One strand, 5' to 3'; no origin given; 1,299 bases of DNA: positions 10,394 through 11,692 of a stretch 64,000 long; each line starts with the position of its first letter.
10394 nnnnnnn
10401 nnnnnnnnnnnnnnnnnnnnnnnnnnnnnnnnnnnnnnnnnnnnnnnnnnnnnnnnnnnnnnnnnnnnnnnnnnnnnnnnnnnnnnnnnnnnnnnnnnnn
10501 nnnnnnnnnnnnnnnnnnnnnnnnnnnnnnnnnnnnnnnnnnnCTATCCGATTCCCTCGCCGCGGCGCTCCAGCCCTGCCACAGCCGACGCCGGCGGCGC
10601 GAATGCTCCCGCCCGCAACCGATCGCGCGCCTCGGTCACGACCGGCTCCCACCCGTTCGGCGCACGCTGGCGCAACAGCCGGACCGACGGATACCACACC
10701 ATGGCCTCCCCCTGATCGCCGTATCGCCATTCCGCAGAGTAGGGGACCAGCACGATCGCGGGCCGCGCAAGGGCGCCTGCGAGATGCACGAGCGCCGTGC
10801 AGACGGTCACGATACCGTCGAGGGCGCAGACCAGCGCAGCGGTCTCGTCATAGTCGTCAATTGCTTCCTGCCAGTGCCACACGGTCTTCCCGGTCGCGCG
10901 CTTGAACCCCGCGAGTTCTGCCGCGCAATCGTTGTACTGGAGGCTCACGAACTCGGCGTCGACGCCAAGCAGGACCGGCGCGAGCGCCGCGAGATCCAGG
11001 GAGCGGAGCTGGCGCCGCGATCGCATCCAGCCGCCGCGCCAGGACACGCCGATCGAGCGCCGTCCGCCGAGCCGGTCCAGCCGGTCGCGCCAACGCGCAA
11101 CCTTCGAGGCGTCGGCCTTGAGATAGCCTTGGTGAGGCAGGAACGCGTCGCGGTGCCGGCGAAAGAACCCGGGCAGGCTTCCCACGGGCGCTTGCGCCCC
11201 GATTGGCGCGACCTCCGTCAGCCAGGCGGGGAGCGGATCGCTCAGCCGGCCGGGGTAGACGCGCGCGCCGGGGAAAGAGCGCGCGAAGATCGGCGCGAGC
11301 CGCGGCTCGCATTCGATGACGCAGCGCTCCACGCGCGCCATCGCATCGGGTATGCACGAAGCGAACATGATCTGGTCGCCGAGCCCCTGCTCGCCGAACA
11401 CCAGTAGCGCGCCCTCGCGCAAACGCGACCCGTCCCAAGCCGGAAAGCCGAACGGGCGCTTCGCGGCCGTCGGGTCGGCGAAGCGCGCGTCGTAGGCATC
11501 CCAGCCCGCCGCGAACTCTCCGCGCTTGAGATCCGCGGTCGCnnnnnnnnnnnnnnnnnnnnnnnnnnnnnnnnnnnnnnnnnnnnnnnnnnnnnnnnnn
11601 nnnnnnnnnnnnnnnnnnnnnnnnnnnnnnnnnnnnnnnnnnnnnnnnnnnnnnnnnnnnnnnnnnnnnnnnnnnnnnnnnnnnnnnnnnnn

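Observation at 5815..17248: Sigma54 pilin gene embedded among five TPR-glycosyltransferase fusions (four tandem TPR-GT9 paralogs and one TPR-GT41) plus a methyltransferase and a GT8-like gene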

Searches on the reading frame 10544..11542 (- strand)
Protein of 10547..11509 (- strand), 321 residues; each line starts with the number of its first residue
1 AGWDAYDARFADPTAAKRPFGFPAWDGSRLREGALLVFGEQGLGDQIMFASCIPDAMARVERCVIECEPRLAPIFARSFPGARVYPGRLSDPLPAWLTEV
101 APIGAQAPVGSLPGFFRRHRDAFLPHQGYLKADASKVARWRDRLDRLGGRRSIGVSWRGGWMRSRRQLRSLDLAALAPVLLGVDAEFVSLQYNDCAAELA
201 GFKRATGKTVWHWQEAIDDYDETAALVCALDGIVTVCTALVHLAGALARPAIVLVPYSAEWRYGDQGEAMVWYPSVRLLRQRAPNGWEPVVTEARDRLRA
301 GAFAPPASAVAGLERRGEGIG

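Call 8: search_protein_families(library=pfam, proteins=[window:10544-11401:-], max_evalue=10)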
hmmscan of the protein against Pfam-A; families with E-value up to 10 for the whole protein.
window:10544-11401:- (285 aa): 1 family
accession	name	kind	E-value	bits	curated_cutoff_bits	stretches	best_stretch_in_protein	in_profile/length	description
PF01075.23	Glyco_transf_9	-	0.005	16.6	22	1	185-218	175-208/247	Glycosyltransferase family 9 (heptosyltransferase)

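Call 15: find_homologous_proteins(query=window:10547-11509:-, max_evalue=0.00001)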
Query window:10547-11509:- (321 aa): 1684 proteins with E <= 0.00001 among 8000 candidates; the best 120 are listed.
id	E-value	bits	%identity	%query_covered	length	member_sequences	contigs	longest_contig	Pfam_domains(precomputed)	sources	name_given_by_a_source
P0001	2.6e-116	407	63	93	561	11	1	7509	PF14559.13,PF13431.13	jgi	jgi:tetratricopeptide (TPR) repeat protein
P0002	1.4e-115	404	61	94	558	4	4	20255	PF14559.13,PF13431.13,PF12895.14,PF13432.13,PF13428.13,PF07719.24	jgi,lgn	jgi:tetratricopeptide (TPR) repeat protein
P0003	3.4e-114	400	60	94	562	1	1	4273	PF14559.13,PF13431.13,PF13432.13,PF13428.13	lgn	-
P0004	3.8e-114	399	62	94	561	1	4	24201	PF14559.13,PF13431.13,PF13432.13,PF13428.13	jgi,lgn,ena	jgi:tetratricopeptide (TPR) repeat protein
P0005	5.3e-114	399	63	93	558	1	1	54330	PF14559.13,PF13431.13,PF13428.13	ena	-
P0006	1.3e-113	398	62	95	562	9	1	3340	PF14559.13,PF13431.13,PF13432.13,PF13428.13,PF14561.13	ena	-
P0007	3.2e-113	396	63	91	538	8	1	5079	PF14559.13,PF13431.13,PF23914.2,PF13432.13,PF13428.13,PF14561.13,PF07719.24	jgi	-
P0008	1.3e-112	394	61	94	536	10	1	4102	PF14559.13,PF13431.13,PF13432.13,PF14561.13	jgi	jgi:tetratricopeptide (TPR) repeat protein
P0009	6.1e-112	392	60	95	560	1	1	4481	PF14559.13,PF13431.13,PF13414.13,PF13432.13,PF13428.13,PF07719.24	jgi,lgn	jgi:tetratricopeptide (TPR) repeat protein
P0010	6.8e-112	392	61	94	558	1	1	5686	PF14559.13,PF13431.13,PF13428.13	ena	-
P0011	1.7e-111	391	61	93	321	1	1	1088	-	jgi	jgi:hypothetical protein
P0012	4.2e-111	389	60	94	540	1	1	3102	PF14559.13,PF13431.13,PF13432.13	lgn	-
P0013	8.2e-111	389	60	93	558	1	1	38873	PF14559.13,PF13431.13,PF23914.2,PF13432.13,PF13428.13,PF07719.24,PF13174.13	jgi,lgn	-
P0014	1.2e-110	388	59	95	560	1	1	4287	PF14559.13,PF13431.13,PF23914.2,PF00515.35,PF13432.13,PF13428.13,PF07719.24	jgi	jgi:tetratricopeptide (TPR) repeat protein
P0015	7.1e-110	385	60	93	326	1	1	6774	-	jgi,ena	jgi:hypothetical protein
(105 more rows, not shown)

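Call 23: search_solved_structures(query=A3, max_evalue=10, show_alignments=2)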
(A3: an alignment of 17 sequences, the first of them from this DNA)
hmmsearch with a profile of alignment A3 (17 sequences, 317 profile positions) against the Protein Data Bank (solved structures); distinct sequences matched with E-value up to 10: 3.
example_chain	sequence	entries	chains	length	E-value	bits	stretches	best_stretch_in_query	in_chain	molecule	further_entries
3jc1_Ab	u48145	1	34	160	0.082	15.2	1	84-211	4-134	Charged multivesicular body protein 1b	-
6e8g_T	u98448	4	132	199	0.13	14.6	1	84-211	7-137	Charged multivesicular body protein 1b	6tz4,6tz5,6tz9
8v2q_A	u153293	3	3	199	0.16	14.2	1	84-212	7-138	Charged multivesicular body protein 1b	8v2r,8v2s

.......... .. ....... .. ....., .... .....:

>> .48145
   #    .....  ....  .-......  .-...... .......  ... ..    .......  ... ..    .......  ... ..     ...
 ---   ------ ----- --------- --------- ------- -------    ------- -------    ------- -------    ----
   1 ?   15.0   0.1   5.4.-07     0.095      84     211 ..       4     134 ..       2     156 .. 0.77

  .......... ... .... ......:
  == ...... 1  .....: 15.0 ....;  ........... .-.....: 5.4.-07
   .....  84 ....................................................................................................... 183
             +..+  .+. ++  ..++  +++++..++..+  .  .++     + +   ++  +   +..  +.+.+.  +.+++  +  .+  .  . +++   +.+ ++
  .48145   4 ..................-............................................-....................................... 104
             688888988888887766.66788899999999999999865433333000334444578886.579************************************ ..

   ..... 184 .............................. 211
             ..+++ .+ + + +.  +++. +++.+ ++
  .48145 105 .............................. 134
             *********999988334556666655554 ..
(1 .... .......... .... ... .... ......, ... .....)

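Call 29: find_related_loci(query=A3, collection=genome_contigs, flank=10000)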
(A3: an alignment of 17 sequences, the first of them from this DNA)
Query A3 (332 aa) in genome_contigs; peptide patterns used: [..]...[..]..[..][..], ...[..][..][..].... (x = any residue, [..] = any of these).
600 stretches matched a pattern (row limit reached: there are more); 572 encode a relative of the query (tblastn E <= 1e-3); the best 80 are kept; 79 distinct loci.
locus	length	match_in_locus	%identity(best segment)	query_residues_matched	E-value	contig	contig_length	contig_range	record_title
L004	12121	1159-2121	50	1-319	6e-94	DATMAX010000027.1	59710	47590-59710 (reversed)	MAG TPA_asm: Methylococcus sp. isolate SMAG_U13337 k141_373573, whole genome shotgun sequence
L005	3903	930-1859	46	1-311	6e-92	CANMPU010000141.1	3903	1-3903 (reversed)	MAG: Betaproteobacteria bacterium isolate ZH-3nov15-228 genome assembly, contig: ZH-3nov15-C53333, whole genome shotgun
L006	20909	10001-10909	49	1-302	2e-91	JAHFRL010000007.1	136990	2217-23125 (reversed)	MAG: Betaproteobacteria bacterium isolate nzgw573 NODE_14_length_136991_cov_16.953861, whole genome shotgun sequence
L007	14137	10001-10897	49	1-303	3e-91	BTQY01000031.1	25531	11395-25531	MAG: Gammaproteobacteria bacterium BMS9Abin26 DNA, NODE_456_length_25531, whole genome shotgun sequence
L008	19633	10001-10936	48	1-311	2e-90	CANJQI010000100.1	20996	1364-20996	MAG: Betaproteobacteria bacterium isolate RH-23may17-68 genome assembly, contig: RH-23may17-C18463, whole genome shotgun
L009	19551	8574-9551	51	1-327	2e-89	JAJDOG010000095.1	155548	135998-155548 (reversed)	MAG: Betaproteobacteria bacterium isolate MASabin.6 k141_993601, whole genome shotgun sequence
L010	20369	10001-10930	49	1-311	1e-88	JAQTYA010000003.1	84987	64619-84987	MAG: Methylococcus sp. isolate STC_26 NODE_611_length_84987_cov_4.449269_Sandtown_C, whole genome shotgun sequence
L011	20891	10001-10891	49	5-302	1e-88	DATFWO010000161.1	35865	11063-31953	MAG TPA_asm: Burkholderiales bacterium isolate SMAG_U9493 k141_5767798, whole genome shotgun sequence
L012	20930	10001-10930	48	1-311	3e-88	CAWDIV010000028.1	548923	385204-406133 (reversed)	MAG: uncultured beta proteobacterium isolate MFD04850.bin.2.27 genome assembly, contig: contig_5146, whole genome shotgu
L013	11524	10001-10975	51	5-323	8e-96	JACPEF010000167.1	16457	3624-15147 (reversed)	MAG: Betaproteobacteria bacterium isolate NC_groundwater_328_Ag_B-0.1um_65_11 GD18-4_B1_scaffold_929669, whole genome sh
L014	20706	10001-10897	46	5-311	4e-87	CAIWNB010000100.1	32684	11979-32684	MAG: uncultured beta proteobacterium isolate KTt_bin-1913 genome assembly, contig: bin-1913:100/545, whole genome shotgu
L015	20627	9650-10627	48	1-332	6e-89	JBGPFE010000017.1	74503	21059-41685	MAG: Gammaproteobacteria bacterium isolate OBJ_0618_7090110_74 k141_2049079_length_74503_cov_29.1051, whole genome shotg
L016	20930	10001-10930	49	1-311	1e-86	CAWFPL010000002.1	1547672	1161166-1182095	MAG: uncultured proteobacterium isolate MFD01299.bin.1.58 genome assembly, contig: contig_21676, whole genome shotgun se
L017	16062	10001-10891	46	5-309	6e-86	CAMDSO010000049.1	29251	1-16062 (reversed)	MAG: Bordetella parapertussis isolate TrH-03may19-76 genome assembly, contig: TrH-03may19-C2569, whole genome shotgun se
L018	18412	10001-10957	50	5-324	2e-92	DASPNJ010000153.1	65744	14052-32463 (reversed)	MAG TPA_asm: Burkholderiales bacterium isolate SMAG_U12118 k141_95068, whole genome shotgun sequence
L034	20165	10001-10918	47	5-302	5e-80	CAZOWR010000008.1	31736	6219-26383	MAG TPA_asm: uncultured Enterobacteriaceae bacterium isolate binchicken_co21_5 genome assembly, contig: NODE_521_length_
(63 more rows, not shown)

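Call 40: predict_structure(alignment_id=A3)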
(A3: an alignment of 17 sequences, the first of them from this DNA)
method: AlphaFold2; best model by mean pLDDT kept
length: 332 residues; sequences in the alignment: 17
mean_pLDDT: 89.1   pTM: 0.88
mean pLDDT of the five models: 89.1, 89.0, 88.4, 87.6, 87.5
residues with pLDDT >= 90: 225; 70-90: 83; 50-70: 8; < 50: 16
segments of 3 or more residues with pLDDT < 50: 317-332
pLDDT, mean of each block of 10 residues (from residue 1): 92 92 81 91 94 92 95 96 97 93 86 93 95 83 98 93 92 66 94 96 92 97 93 97 94 95 92 88 92 91 97 64 40 38
secondary structure, 60 per line:
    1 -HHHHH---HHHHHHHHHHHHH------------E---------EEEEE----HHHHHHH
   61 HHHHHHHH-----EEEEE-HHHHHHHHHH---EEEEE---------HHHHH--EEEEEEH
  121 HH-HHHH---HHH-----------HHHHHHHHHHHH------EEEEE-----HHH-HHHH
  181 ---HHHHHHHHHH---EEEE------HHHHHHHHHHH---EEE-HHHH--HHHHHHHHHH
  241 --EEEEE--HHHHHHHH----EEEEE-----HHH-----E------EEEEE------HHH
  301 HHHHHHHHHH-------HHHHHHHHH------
elements in order: H2-6 H10-22 E45-49 H54-68 E74-78 H80-89 E93-97 H107-111 E114-119 H124-127 H145-156 E163-167 H177-180 H184-193 E197-200 H207-217 E221-223 H225-228 H231-240 E243-247 H250-257 E262-266 E287-291 H298-310 H318-326

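Call 43: fold_search(model_id=the predicted structure, library=pdb)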
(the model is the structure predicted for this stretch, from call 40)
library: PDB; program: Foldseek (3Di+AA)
matches with E <= 10: 1675; with E <= 0.001: 53
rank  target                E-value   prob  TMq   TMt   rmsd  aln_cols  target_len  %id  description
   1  1psw                  1.9e-09  1.00  0.56  0.56   5.9       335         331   16  Structure of E. coli ADP-heptose lps heptosyltransferase II (released 2003-07-08)
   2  3tov_B                8.4e-08  1.00  0.51  0.49  10.6       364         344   10  The crystal structure of the glycosyl transferase family 9 from Veillonella parvula DSM 2008 (released 2011-09-21)
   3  6dfe_B                1.1e-07  1.00  0.47  0.47   9.9       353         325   12  The structure of a ternary complex of E. coli WaaC (released 2018-09-05)
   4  4rap_D                1.3e-07  1.00  0.45  0.40   9.1       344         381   10  Crystal structure of bacterial iron-containing dodecameric glycosyltransferase TibC from enterotoxigenic E.coli H10407 (released 2014-10-29)
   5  2gt1_A                1.8e-07  1.00  0.51  0.52   6.8       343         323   13  E. coli heptosyltransferase WaaC. (released 2007-05-01)
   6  2gt1_B                1.8e-07  1.00  0.49  0.53   6.8       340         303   12  E. coli heptosyltransferase WaaC. (released 2007-05-01)
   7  4rap_B                1.8e-07  1.00  0.48  0.43   8.3       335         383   11  Crystal structure of bacterial iron-containing dodecameric glycosyltransferase TibC from enterotoxigenic E.coli H10407 (released 2014-10-29)
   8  2h1h_A                2.1e-07  1.00  0.50  0.52   6.3       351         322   14  E. coli heptosyltransferase WaaC with ADP-2-deoxy-2-fluoro heptose (released 2007-05-22)
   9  2h1h_B                2.4e-07  1.00  0.48  0.50   6.7       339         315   15  E. coli heptosyltransferase WaaC with ADP-2-deoxy-2-fluoro heptose (released 2007-05-22)
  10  4rap_J                2.4e-07  1.00  0.48  0.43   8.1       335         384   12  Crystal structure of bacterial iron-containing dodecameric glycosyltransferase TibC from enterotoxigenic E.coli H10407 (released 2014-10-29)
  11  4rap_A                3.3e-07  1.00  0.48  0.43   8.3       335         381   12  Crystal structure of bacterial iron-containing dodecameric glycosyltransferase TibC from enterotoxigenic E.coli H10407 (released 2014-10-29)
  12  4rap_E                3.5e-07  1.00  0.49  0.42   8.3       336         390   12  Crystal structure of bacterial iron-containing dodecameric glycosyltransferase TibC from enterotoxigenic E.coli H10407 (released 2014-10-29)
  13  4rap_H                3.9e-07  1.00  0.49  0.43   8.1       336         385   12  Crystal structure of bacterial iron-containing dodecameric glycosyltransferase TibC from enterotoxigenic E.coli H10407 (released 2014-10-29)
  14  4rap_F                4.8e-07  1.00  0.48  0.43   8.4       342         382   12  Crystal structure of bacterial iron-containing dodecameric glycosyltransferase TibC from enterotoxigenic E.coli H10407 (released 2014-10-29)
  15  4rap_G                5.4e-07  1.00  0.49  0.43   8.2       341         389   12  Crystal structure of bacterial iron-containing dodecameric glycosyltransferase TibC from enterotoxigenic E.coli H10407 (released 2014-10-29)
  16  4rap_C                5.7e-07  1.00  0.49  0.43   8.5       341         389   12  Crystal structure of bacterial iron-containing dodecameric glycosyltransferase TibC from enterotoxigenic E.coli H10407 (released 2014-10-29)
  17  4rap_L                8.8e-07  1.00  0.47  0.43   8.7       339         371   12  Crystal structure of bacterial iron-containing dodecameric glycosyltransferase TibC from enterotoxigenic E.coli H10407 (released 2014-10-29)
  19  4rb4_C                1.3e-06  1.00  0.48  0.42   8.3       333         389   13  Crystal structure of dodecameric iron-containing heptosyltransferase TibC in complex with ADP-D-beta-D-heptose at 3.9  (released 2014-11-05)
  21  4rb4_A                1.8e-06  1.00  0.48  0.43   8.2       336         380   12  Crystal structure of dodecameric iron-containing heptosyltransferase TibC in complex with ADP-D-beta-D-heptose at 3.9  (released 2014-11-05)
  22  4rb4_B                1.8e-06  1.00  0.47  0.42   8.2       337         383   12  Crystal structure of dodecameric iron-containing heptosyltransferase TibC in complex with ADP-D-beta-D-heptose at 3.9  (released 2014-11-05)
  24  4rb4_K                2.1e-06  1.00  0.48  0.42   9.8       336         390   12  Crystal structure of dodecameric iron-containing heptosyltransferase TibC in complex with ADP-D-beta-D-heptose at 3.9  (released 2014-11-05)
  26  4rb4_D                3.0e-06  1.00  0.48  0.43   8.4       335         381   11  Crystal structure of dodecameric iron-containing heptosyltransferase TibC in complex with ADP-D-beta-D-heptose at 3.9  (released 2014-11-05)
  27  4rb4_E                4.1e-06  1.00  0.46  0.41   8.4       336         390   12  Crystal structure of dodecameric iron-containing heptosyltransferase TibC in complex with ADP-D-beta-D-heptose at 3.9  (released 2014-11-05)
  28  4rb4_G                5.0e-06  1.00  0.48  0.42   9.9       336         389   12  Crystal structure of dodecameric iron-containing heptosyltransferase TibC in complex with ADP-D-beta-D-heptose at 3.9  (released 2014-11-05)
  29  4rb4_F                1.0e-05  1.00  0.50  0.44   9.7       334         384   12  Crystal structure of dodecameric iron-containing heptosyltransferase TibC in complex with ADP-D-beta-D-heptose at 3.9  (released 2014-11-05)
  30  4rb4_L                1.1e-05  1.00  0.46  0.42   8.2       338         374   13  Crystal structure of dodecameric iron-containing heptosyltransferase TibC in complex with ADP-D-beta-D-heptose at 3.9  (released 2014-11-05)
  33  4rb4_J                1.6e-05  1.00  0.46  0.41   8.4       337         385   12  Crystal structure of dodecameric iron-containing heptosyltransferase TibC in complex with ADP-D-beta-D-heptose at 3.9  (released 2014-11-05)
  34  4rb4_H                1.8e-05  1.00  0.48  0.42  10.0       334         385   12  Crystal structure of dodecameric iron-containing heptosyltransferase TibC in complex with ADP-D-beta-D-heptose at 3.9  (released 2014-11-05)
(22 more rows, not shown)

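Call 62: search_protein_families(library=pfam, proteins=[L011:15721-16443:+, L011:16440-17606:+, L011:17573-18715:+, L011:18722-19771:+, L011:19564-20505:+, L008:15291-17684:-, L008:18160-19530:-, L008:17681-18163:-], max_evalue=0.0001)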
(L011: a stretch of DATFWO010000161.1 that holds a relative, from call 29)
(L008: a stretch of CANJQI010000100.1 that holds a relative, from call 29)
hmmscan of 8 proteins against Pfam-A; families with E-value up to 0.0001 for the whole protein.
L011:15721-16443:+ (240 aa): 2 families
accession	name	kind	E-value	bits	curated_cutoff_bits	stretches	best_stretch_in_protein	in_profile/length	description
PF02348.25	CTP_transf_3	-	3.8e-24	86.1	22.6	1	11-145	2-130/217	Cytidylyltransferase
PF12804.13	NTP_transf_3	-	4.3e-07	30.7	27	1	12-155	2-136/160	MobA-like NTP transferase domain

L011:16440-17606:+ (388 aa): 1 family
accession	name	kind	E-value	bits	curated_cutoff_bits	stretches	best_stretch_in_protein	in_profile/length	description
PF02350.25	Epimerase_2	-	9.6e-73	245.4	30.6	1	24-367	2-347/347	UDP-N-acetylglucosamine 2-epimerase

L011:17573-18715:+ (380 aa): 2 families
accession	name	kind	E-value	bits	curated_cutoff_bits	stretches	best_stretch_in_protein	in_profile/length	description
PF13480.13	Acetyltransf_6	-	1e-14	55.4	22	1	188-317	7-138/143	Acetyltransferase (GNAT) domain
PF02388.22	FemAB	-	1.4e-13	50.9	24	1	262-335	307-381/406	FemAB family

L011:18722-19771:+ (349 aa): 2 families
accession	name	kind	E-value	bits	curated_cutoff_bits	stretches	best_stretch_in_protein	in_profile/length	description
PF03102.20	NeuB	-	1.8e-88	296.5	22.1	1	36-277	1-241/241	NeuB family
PF08666.17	SAF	-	1.2e-13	51.8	21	1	292-349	2-63/63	SAF domain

L011:19564-20505:+ (313 aa): 4 families
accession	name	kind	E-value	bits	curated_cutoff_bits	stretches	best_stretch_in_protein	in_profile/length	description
PF13649.12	Methyltransf_25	-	9e-12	46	27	1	120-213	1-97/97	Methyltransferase domain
PF13489.12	Methyltransf_23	-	6.3e-11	42.7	27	1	100-286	8-162/164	Methyltransferase domain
PF08242.18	Methyltransf_12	-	2.1e-10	41.7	30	1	121-214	1-97/98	Methyltransferase domain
PF08241.18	Methyltransf_11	-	3.3e-09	37.7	21.2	1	121-216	1-94/95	Methyltransferase domain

L008:15291-17684:- (797 aa): 6 families
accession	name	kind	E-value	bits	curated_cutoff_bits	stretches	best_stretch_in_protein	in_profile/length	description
PF00072.30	Response_reg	-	1.7e-52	176.7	30.2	3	9-108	3-100/111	Response regulator receiver domain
PF02518.31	HATPase_c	-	8.8e-24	84.5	26.4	1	518-645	2-109/111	Histidine kinase-, DNA gyrase B-, and HSP90-like ATPase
PF00989.32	PAS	-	7.8e-10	39.2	22.6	1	274-385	4-113/113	PAS fold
PF00512.31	HisKA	-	1.3e-08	35.2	26.9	1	412-474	3-64/66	His Kinase A (phospho-acceptor) domain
PF13426.13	PAS_9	-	1.3e-07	32.3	27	1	282-386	2-102/103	PAS domain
PF08448.16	PAS_4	-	1.1e-05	26.1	23.1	1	278-350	2-74/110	PAS fold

L008:18160-19530:- (456 aa): 4 families
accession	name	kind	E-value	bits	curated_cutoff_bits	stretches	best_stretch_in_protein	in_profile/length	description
PF02518.31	HATPase_c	-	5e-40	136.8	26.4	2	339-447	4-110/111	Histidine kinase-, DNA gyrase B-, and HSP90-like ATPase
PF13581.12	HATPase_c_2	-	6.5e-17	62.2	27.4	1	17-130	9-126/127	Histidine kinase-like ATPase domain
PF00512.31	HisKA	-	1.2e-13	51.3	26.9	1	227-293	2-65/66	His Kinase A (phospho-acceptor) domain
PF14501.12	HATPase_c_5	-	1.4e-05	25.3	22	0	341-432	6-90/102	GHKL domain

L008:17681-18163:- (160 aa): 1 family
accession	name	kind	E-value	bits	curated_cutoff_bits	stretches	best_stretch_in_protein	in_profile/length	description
PF00072.30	Response_reg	-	1.3e-13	51.5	30.2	1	18-137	2-110/111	Response regulator receiver domain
